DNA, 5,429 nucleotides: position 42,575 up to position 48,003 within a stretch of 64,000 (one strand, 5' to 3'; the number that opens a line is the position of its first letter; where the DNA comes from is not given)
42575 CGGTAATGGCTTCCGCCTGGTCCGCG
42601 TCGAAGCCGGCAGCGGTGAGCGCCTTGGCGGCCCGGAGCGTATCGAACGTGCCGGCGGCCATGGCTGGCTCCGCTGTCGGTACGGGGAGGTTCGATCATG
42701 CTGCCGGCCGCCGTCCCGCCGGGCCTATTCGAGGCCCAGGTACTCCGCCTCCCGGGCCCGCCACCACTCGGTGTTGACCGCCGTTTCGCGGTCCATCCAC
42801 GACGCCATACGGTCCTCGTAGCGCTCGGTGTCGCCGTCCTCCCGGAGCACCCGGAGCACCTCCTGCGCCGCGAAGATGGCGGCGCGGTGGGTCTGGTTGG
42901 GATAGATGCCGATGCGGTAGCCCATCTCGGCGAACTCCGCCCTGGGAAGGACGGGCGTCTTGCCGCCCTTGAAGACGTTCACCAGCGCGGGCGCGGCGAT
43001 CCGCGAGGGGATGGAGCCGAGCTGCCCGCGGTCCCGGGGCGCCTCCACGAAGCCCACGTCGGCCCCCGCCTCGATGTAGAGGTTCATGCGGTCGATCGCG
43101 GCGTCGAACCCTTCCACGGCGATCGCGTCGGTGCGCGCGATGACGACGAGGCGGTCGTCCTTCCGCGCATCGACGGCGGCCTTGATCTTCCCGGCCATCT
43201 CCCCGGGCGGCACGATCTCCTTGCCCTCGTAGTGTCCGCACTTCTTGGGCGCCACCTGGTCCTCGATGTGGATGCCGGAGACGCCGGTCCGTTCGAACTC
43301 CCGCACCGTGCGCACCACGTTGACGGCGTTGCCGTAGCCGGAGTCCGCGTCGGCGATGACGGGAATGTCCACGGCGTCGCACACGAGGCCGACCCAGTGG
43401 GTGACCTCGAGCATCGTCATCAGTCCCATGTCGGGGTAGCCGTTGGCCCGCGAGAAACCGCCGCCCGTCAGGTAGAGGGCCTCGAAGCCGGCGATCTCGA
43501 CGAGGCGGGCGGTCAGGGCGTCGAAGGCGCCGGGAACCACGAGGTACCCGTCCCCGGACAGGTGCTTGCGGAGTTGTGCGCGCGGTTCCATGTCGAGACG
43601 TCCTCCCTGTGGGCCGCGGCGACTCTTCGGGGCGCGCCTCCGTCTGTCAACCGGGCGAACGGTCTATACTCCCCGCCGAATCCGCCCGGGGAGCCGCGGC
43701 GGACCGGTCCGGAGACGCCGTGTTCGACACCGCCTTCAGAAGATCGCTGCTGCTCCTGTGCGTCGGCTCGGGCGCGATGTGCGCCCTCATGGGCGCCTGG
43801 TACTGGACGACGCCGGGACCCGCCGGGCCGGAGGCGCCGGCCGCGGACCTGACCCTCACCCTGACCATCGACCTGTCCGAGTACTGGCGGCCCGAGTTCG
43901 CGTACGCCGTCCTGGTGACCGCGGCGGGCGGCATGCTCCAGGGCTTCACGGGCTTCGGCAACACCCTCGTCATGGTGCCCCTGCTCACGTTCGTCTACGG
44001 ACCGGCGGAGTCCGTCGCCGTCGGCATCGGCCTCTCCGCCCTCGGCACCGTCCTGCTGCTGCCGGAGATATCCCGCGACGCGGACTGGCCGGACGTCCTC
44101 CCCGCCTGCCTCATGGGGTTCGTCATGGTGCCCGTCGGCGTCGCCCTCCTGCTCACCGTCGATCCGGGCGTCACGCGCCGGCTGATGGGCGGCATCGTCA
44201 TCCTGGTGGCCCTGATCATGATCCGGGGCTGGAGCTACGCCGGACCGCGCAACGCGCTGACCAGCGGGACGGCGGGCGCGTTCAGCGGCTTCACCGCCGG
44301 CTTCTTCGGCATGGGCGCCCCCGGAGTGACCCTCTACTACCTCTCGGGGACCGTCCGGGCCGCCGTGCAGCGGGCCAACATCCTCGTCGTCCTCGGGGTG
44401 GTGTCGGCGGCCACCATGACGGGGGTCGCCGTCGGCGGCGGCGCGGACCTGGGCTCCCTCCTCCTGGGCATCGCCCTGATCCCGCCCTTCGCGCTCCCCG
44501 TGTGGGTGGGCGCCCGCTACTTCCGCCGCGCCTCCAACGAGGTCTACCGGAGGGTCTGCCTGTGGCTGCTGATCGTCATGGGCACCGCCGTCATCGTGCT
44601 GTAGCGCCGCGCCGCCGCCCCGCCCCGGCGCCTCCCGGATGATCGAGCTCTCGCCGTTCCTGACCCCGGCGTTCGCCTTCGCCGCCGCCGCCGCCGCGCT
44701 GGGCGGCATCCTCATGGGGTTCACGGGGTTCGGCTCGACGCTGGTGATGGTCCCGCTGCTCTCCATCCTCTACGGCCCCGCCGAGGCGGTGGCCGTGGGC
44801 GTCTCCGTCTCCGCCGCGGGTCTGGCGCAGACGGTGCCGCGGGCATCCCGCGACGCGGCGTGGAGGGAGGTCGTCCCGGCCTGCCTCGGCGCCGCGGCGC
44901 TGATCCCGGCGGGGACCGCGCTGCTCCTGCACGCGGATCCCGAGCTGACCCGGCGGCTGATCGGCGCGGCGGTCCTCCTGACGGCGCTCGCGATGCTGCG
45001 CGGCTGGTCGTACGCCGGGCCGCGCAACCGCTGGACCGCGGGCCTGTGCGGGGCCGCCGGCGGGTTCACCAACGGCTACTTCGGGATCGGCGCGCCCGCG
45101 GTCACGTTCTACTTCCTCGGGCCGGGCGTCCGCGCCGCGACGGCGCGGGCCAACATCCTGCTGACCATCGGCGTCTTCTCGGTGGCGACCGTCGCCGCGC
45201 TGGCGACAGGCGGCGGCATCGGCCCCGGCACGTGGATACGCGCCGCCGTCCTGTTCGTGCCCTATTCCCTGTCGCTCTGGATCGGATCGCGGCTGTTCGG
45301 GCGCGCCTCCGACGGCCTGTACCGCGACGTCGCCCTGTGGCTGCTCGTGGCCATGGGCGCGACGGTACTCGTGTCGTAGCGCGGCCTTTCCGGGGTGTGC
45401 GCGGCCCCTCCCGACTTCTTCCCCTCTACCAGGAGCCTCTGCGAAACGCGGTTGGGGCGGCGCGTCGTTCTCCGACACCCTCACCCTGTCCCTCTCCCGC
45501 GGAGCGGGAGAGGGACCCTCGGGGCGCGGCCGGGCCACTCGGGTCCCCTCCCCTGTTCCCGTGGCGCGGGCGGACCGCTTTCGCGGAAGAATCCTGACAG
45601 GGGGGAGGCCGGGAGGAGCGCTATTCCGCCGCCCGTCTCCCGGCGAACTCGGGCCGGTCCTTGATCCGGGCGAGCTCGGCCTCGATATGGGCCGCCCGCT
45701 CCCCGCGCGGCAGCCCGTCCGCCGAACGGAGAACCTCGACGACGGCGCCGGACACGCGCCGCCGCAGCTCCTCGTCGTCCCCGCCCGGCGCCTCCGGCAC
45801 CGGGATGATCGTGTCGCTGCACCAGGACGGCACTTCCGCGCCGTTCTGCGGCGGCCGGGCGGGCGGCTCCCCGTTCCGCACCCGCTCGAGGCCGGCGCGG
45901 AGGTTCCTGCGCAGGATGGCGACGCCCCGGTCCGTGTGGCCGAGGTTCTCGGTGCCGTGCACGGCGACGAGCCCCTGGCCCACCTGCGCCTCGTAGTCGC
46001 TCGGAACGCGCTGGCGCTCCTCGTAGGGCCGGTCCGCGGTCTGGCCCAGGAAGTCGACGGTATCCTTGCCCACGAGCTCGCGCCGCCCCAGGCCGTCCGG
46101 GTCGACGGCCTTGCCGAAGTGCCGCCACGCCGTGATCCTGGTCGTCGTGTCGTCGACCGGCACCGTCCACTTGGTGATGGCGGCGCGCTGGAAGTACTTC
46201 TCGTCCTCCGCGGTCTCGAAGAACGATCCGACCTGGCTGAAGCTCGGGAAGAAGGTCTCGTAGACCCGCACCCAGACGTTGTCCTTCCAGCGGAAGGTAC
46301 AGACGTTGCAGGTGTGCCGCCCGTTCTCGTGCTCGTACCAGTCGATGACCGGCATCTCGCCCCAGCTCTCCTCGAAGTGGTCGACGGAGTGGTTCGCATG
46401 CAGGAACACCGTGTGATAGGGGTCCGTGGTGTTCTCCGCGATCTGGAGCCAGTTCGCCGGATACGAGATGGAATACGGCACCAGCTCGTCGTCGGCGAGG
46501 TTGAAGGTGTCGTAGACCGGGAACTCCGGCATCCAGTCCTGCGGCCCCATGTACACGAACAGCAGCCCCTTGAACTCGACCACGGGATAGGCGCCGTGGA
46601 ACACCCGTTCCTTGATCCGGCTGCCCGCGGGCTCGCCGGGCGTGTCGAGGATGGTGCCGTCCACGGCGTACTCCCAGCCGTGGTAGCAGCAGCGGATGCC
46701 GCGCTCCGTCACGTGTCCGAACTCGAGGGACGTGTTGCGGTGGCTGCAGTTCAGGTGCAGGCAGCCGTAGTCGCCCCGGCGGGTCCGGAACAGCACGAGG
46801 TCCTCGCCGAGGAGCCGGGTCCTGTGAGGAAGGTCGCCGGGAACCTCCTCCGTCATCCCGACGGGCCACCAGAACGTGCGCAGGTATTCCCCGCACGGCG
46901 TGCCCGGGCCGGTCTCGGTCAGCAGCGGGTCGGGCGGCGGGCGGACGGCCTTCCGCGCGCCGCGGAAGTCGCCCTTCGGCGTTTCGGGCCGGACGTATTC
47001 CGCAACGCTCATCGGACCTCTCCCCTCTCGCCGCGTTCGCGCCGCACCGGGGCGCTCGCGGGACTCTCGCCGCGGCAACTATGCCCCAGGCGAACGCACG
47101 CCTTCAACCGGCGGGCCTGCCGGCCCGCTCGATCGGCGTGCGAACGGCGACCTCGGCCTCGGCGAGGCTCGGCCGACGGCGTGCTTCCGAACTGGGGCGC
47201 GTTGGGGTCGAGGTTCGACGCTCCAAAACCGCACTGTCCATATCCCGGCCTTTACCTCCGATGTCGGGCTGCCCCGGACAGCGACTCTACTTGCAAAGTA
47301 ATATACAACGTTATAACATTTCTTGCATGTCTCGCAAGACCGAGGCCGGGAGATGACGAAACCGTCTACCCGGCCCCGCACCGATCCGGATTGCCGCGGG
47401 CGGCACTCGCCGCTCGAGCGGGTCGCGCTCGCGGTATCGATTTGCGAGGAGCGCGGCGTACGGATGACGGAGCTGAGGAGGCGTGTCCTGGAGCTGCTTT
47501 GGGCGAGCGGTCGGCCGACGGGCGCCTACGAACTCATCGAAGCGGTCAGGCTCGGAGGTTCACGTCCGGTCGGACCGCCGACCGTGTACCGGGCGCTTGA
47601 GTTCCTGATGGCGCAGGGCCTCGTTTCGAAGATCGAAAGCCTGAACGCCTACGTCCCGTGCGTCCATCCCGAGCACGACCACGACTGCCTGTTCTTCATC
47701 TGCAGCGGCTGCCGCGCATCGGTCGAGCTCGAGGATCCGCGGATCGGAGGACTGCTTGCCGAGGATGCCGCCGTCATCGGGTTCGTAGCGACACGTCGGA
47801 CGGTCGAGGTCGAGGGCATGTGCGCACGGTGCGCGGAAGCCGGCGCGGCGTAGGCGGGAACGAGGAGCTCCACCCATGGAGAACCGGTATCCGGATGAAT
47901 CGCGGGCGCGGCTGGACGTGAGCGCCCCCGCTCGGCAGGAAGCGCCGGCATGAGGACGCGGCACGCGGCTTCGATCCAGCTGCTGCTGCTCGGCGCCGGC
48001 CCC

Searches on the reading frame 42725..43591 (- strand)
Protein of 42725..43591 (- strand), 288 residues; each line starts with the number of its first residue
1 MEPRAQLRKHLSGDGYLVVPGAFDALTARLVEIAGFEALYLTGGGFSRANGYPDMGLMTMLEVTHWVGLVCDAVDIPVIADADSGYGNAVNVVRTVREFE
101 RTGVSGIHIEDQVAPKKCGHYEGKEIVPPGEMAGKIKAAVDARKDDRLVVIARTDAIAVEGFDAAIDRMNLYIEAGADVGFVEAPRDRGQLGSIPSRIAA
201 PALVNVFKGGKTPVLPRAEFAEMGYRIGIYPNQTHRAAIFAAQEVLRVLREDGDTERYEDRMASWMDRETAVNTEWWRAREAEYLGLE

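Call 16: search_protein_families(library=pfam, proteins=[window:42725-43591:-])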
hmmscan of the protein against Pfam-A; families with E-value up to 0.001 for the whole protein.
window:42725-43591:- (288 aa): 2 families
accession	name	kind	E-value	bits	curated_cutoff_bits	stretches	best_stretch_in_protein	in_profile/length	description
PF13714.12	PEP_mutase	-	6.3e-50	170.4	31.5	1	12-247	5-237/240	Phosphoenolpyruvate phosphomutase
PF00463.27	ICL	-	1.2e-15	57.5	26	1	77-176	151-253/526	Isocitrate lyase family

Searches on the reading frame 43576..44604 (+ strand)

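Call 28: search_protein_families(library=pfam, proteins=[window:43576-44604:+])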
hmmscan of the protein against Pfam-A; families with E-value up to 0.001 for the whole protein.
window:43576-44604:+ (342 aa): 1 family
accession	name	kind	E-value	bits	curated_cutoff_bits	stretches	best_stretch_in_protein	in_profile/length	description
PF01925.25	TauE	-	2.5e-24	86.7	32.6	1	112-337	2-235/237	Sulfite exporter TauE/SafE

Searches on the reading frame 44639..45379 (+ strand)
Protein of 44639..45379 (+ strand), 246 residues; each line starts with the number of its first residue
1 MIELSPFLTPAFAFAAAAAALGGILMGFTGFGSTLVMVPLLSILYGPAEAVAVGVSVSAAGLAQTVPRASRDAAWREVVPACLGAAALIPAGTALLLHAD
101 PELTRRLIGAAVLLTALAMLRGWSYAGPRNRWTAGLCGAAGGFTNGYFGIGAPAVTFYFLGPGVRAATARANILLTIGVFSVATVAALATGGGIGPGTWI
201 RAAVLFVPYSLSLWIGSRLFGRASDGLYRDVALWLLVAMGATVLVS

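Call 28: search_protein_families(library=pfam, proteins=[window:44639-45379:+])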
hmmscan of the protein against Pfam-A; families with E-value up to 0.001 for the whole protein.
window:44639-45379:+ (246 aa): 1 family
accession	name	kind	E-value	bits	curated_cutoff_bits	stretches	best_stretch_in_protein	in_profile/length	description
PF01925.25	TauE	-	2.8e-25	89.8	32.6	1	16-241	2-235/237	Sulfite exporter TauE/SafE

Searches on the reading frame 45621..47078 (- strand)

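Call 28: search_protein_families(library=pfam, proteins=[window:45621-47078:-])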
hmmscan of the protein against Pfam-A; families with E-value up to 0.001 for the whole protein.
window:45621-47078:- (485 aa): 2 families
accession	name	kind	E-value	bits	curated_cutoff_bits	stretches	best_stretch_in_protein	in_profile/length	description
PF00355.32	Rieske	-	1.2e-17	64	20.3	1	70-150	2-82/88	Rieske [2Fe-2S] domain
PF19301.5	LigXa_C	-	9.8e-05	22.1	27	0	175-229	1-55/304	LigXa C-terminal domain like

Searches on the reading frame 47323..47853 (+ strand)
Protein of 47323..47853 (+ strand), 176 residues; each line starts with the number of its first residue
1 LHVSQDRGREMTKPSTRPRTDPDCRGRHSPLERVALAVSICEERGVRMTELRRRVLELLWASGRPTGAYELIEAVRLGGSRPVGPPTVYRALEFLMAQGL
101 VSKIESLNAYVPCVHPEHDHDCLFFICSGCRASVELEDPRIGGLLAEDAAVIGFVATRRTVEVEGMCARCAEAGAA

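Call 28: search_protein_families(library=pfam, proteins=[window:47323-47853:+])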
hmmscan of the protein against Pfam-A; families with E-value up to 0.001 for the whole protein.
window:47323-47853:+ (176 aa): 1 family
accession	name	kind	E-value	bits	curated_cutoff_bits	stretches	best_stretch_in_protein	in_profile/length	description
PF01475.25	FUR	-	7.6e-09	36.2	23.1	1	43-161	1-118/121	Ferric uptake regulator family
